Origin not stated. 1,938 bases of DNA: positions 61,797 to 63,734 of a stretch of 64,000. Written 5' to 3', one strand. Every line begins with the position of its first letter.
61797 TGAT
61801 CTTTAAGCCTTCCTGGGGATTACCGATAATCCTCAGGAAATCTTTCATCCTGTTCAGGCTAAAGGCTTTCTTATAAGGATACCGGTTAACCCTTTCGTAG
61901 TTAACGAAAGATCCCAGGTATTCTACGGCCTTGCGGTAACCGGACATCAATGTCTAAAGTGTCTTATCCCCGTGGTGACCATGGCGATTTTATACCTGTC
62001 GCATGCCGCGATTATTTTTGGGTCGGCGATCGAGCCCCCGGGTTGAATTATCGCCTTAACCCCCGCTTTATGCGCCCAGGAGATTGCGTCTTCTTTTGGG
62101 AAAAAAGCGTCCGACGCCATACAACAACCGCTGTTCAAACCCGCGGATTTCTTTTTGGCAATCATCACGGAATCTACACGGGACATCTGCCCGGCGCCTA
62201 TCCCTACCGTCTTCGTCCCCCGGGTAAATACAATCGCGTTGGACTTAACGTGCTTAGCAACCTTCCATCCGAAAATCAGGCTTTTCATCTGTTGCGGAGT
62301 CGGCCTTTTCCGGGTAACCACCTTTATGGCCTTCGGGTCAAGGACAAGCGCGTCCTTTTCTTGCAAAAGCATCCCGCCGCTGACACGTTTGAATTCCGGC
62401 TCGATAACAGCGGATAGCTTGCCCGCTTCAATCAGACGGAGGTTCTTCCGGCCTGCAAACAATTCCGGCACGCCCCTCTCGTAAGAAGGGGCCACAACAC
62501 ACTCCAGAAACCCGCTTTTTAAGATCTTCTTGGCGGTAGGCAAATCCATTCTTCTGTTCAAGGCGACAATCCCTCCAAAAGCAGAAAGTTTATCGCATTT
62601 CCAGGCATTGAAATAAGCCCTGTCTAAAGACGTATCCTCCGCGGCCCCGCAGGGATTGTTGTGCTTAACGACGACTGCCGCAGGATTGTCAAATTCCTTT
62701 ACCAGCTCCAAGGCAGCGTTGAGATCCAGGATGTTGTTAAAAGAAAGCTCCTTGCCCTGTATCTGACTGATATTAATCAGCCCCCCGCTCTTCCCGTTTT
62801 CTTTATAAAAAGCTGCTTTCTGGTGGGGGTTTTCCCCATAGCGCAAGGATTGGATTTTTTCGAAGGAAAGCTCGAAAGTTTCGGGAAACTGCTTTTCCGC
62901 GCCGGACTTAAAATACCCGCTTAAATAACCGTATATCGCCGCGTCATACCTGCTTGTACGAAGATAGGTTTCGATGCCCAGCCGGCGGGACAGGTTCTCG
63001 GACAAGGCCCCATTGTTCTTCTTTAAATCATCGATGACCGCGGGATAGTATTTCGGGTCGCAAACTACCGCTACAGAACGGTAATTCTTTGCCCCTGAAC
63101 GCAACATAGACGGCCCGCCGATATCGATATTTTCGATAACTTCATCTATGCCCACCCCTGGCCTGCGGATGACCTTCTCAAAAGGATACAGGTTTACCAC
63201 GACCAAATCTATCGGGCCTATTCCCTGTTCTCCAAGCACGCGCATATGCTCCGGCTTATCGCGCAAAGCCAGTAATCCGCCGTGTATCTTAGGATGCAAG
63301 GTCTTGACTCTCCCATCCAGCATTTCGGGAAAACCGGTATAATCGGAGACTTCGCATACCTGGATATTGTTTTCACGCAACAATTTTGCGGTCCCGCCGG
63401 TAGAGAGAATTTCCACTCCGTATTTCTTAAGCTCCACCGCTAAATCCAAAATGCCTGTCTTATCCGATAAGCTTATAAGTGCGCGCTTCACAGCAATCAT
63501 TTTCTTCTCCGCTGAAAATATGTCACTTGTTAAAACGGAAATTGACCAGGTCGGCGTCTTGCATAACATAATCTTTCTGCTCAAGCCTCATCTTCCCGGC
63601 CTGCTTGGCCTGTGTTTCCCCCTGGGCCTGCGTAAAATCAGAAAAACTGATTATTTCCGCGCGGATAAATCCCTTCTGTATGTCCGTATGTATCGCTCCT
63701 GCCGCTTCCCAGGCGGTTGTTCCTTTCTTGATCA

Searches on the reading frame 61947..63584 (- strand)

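Call 18: search_protein_families(library=pfam, proteins=[window:61947-63584:-], max_evalue=0.00001)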
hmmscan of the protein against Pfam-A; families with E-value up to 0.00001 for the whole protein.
window:61947-63584:- (545 aa): 2 families
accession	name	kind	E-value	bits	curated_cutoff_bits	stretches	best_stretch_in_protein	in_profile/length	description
PF01808.24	AICARFT_IMPCHas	-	7.9e-114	380.7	25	1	165-479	2-311/311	AICARFT/IMPCHase bienzyme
PF02142.27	MGS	-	2.7e-24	85.5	24.1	1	44-158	1-93/94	MGS-like domain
